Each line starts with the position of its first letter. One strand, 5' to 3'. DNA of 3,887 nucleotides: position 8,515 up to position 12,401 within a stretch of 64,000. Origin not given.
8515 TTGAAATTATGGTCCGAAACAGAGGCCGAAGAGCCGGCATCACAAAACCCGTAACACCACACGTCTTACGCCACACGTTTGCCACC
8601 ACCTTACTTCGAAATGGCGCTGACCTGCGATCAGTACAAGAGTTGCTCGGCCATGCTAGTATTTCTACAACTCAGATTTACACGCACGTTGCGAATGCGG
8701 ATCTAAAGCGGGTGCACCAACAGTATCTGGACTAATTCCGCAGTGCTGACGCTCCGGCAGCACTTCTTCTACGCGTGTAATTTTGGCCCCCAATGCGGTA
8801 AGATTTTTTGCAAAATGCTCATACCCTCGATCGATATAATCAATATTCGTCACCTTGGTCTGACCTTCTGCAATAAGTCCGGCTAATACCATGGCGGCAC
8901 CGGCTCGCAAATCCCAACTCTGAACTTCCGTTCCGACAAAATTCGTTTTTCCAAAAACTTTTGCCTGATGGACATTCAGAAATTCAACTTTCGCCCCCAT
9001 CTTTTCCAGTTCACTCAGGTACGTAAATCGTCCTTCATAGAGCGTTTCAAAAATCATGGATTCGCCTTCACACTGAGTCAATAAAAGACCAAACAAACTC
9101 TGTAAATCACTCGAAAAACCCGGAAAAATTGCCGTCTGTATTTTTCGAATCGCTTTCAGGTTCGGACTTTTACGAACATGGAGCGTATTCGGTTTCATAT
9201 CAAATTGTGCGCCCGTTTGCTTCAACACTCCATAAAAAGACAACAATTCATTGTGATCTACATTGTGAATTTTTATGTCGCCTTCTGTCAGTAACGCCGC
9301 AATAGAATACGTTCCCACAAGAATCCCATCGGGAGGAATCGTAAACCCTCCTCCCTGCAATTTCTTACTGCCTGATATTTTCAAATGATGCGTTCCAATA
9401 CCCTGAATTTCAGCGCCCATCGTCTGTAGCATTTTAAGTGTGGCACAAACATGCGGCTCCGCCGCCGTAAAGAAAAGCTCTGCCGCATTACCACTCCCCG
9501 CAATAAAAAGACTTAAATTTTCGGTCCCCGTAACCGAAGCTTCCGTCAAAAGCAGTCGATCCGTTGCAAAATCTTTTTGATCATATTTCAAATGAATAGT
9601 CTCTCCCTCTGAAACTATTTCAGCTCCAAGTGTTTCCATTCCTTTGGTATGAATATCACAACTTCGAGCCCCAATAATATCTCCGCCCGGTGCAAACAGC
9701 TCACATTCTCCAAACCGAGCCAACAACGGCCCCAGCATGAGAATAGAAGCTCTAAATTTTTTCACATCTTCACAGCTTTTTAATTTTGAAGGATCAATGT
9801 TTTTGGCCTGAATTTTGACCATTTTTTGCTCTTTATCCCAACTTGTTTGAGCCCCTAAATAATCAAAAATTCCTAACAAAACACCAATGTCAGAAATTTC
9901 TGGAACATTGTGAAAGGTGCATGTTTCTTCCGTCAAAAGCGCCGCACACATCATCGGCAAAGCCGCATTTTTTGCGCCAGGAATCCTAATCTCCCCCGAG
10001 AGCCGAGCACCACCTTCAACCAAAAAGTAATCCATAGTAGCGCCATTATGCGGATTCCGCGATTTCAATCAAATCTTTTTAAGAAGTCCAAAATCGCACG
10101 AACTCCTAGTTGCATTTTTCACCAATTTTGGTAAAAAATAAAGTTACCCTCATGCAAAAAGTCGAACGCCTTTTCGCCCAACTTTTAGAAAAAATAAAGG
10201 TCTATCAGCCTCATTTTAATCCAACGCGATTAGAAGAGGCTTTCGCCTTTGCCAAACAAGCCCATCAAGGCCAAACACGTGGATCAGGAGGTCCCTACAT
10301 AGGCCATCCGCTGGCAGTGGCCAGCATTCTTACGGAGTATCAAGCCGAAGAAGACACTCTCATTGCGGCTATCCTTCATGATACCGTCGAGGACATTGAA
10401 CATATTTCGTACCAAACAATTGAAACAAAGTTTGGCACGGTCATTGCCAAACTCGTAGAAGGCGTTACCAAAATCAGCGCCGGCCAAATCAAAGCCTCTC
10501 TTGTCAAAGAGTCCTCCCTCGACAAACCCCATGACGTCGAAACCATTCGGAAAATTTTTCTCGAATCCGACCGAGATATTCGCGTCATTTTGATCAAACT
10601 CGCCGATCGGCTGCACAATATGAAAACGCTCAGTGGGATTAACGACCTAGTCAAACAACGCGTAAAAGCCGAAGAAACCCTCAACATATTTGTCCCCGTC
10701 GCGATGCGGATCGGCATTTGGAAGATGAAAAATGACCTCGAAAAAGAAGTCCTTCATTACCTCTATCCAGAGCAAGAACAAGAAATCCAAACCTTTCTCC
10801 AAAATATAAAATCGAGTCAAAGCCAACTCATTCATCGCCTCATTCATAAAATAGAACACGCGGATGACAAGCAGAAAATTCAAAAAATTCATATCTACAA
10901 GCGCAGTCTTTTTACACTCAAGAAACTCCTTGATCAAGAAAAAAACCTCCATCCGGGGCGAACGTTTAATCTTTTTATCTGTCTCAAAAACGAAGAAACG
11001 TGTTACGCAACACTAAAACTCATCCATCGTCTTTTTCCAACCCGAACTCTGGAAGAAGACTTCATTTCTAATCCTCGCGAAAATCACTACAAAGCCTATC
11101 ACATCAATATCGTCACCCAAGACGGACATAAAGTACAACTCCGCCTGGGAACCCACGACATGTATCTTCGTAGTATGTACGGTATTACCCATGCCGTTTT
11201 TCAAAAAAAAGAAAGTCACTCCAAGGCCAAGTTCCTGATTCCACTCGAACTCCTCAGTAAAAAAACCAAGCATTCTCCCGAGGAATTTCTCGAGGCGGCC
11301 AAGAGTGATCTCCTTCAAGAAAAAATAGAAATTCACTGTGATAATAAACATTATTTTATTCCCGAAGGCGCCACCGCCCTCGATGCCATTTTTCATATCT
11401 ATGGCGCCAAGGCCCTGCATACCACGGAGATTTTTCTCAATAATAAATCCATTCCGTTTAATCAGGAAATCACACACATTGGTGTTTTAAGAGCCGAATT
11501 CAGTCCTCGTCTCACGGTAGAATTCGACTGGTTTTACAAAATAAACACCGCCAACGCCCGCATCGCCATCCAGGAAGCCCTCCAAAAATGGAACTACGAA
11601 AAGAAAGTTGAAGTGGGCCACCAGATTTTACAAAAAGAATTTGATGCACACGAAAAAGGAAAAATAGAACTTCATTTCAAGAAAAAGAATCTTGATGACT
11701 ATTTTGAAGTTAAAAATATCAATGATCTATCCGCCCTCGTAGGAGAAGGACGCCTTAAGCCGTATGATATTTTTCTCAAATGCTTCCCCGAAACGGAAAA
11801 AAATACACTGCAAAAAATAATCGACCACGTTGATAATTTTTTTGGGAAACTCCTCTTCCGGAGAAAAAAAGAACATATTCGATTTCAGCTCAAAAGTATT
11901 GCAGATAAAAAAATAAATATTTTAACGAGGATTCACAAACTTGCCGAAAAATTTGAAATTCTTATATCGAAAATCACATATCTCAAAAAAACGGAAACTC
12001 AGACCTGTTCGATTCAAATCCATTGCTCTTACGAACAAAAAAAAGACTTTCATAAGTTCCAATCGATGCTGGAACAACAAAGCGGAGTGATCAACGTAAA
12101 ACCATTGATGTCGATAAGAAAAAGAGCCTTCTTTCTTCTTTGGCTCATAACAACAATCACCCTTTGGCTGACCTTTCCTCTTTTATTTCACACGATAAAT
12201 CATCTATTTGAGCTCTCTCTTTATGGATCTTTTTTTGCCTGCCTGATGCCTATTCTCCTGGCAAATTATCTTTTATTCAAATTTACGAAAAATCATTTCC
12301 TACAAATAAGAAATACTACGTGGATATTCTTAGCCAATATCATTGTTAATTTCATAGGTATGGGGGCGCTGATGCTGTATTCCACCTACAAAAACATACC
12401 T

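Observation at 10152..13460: Long RelA/SpoT homologue fused in one ORF to a ~14-TM region ending in an EamA/DMT transporter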

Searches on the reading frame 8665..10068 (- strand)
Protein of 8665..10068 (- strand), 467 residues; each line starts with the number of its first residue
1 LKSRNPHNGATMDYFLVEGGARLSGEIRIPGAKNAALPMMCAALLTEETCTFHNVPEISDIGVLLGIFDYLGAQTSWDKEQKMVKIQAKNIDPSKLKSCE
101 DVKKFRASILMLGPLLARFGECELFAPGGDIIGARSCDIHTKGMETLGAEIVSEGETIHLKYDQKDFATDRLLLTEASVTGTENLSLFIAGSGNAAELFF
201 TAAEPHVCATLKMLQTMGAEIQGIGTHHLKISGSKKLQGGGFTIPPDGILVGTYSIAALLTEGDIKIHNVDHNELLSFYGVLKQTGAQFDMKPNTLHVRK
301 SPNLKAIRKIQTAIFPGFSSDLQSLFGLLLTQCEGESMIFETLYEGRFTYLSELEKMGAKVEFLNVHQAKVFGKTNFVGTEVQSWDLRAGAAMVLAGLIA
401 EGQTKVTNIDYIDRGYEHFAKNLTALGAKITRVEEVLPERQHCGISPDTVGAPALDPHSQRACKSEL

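Call 30: search_protein_families(library=pfam, proteins=[window:8665-10068:-], max_evalue=0.00001)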
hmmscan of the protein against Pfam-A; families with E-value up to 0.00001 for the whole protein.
window:8665-10068:- (467 aa): 1 family
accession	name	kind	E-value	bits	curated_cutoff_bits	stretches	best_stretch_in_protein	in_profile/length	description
PF00275.25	EPSP_synthase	-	2e-73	247.9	22.8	1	17-423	1-417/417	EPSP synthase (3-phosphoshikimate 1-carboxyvinyltransferase)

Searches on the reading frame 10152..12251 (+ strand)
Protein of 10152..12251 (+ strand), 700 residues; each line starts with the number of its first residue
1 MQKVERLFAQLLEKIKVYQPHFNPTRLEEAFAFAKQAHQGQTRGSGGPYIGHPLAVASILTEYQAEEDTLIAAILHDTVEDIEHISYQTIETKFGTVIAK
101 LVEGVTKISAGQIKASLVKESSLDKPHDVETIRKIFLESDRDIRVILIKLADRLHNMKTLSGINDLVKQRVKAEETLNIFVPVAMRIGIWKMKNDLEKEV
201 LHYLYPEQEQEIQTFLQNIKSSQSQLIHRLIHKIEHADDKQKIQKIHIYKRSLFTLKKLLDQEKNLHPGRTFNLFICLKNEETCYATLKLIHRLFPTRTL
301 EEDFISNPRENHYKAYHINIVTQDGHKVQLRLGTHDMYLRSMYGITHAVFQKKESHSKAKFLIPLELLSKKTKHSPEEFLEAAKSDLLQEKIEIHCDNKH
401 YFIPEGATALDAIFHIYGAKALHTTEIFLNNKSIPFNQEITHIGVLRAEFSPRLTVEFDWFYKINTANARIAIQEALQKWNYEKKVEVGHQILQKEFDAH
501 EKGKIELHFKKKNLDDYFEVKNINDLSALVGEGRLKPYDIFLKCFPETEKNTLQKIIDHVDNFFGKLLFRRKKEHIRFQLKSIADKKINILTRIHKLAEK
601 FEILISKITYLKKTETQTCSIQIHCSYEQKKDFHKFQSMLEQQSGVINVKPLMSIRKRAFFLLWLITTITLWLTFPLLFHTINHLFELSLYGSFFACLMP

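Call 23: search_solved_structures(query=window:10152-12251:+, show_alignments=3, max_evalue=1e-10)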
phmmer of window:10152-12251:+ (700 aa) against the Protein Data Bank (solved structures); distinct sequences matched with E-value up to 1e-10: 17.
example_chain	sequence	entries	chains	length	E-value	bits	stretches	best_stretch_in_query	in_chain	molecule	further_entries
6yxa_A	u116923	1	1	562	2.4e-55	191.4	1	9-535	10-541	GTP pyrophosphokinase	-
7ohg_A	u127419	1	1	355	2.7e-48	168.1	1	21-338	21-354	Guanosine-3',5'-bis(Diphosphate) 3'-pyrophosphohydrolase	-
6s2t_A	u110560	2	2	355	2.7e-48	168.1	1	21-338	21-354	(P)ppGpp synthetase I, SpoT/RelA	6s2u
6s2v_A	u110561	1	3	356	2.8e-48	168.1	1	21-338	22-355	(P)ppGpp synthetase I, SpoT/RelA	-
7oiw_A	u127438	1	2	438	5.6e-48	167.1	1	12-417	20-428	GTP pyrophosphokinase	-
8acu_A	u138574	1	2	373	6.7e-48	166.8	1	9-352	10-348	GTP pyrophosphokinase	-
8fr8_I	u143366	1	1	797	5.6e-46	160.5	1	20-497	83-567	GTP pyrophosphokinase RelA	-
5xnx_A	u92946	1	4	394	3.9e-43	151.1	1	20-357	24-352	Bifunctional (p)ppGpp synthase/hydrolase RelA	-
9s6k_B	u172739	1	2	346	1.1e-40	143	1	14-339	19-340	GTP pyrophosphokinase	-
1vj7_A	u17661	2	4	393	1.5e-39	139.3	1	24-353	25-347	Bifunctional RELA/SPOT | Bifunctional (p)ppGpp synthase/hydrolase RelA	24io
7qpr_A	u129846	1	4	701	4e-35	124.7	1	17-498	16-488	ACT domain protein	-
7qps_A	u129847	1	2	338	4.6e-31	111.2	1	17-220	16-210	ACT domain protein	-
5iqr_8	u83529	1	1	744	2.3e-30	108.9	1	27-536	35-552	GTP pyrophosphokinase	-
5kps_A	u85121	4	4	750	2.4e-30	108.9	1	27-536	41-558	GTP pyrophosphokinase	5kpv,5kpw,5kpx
5l3p_z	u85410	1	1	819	3.1e-30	108.5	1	27-536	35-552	GTP pyrophosphokinase,GTP pyrophosphokinase,GTP pyrophosphokinase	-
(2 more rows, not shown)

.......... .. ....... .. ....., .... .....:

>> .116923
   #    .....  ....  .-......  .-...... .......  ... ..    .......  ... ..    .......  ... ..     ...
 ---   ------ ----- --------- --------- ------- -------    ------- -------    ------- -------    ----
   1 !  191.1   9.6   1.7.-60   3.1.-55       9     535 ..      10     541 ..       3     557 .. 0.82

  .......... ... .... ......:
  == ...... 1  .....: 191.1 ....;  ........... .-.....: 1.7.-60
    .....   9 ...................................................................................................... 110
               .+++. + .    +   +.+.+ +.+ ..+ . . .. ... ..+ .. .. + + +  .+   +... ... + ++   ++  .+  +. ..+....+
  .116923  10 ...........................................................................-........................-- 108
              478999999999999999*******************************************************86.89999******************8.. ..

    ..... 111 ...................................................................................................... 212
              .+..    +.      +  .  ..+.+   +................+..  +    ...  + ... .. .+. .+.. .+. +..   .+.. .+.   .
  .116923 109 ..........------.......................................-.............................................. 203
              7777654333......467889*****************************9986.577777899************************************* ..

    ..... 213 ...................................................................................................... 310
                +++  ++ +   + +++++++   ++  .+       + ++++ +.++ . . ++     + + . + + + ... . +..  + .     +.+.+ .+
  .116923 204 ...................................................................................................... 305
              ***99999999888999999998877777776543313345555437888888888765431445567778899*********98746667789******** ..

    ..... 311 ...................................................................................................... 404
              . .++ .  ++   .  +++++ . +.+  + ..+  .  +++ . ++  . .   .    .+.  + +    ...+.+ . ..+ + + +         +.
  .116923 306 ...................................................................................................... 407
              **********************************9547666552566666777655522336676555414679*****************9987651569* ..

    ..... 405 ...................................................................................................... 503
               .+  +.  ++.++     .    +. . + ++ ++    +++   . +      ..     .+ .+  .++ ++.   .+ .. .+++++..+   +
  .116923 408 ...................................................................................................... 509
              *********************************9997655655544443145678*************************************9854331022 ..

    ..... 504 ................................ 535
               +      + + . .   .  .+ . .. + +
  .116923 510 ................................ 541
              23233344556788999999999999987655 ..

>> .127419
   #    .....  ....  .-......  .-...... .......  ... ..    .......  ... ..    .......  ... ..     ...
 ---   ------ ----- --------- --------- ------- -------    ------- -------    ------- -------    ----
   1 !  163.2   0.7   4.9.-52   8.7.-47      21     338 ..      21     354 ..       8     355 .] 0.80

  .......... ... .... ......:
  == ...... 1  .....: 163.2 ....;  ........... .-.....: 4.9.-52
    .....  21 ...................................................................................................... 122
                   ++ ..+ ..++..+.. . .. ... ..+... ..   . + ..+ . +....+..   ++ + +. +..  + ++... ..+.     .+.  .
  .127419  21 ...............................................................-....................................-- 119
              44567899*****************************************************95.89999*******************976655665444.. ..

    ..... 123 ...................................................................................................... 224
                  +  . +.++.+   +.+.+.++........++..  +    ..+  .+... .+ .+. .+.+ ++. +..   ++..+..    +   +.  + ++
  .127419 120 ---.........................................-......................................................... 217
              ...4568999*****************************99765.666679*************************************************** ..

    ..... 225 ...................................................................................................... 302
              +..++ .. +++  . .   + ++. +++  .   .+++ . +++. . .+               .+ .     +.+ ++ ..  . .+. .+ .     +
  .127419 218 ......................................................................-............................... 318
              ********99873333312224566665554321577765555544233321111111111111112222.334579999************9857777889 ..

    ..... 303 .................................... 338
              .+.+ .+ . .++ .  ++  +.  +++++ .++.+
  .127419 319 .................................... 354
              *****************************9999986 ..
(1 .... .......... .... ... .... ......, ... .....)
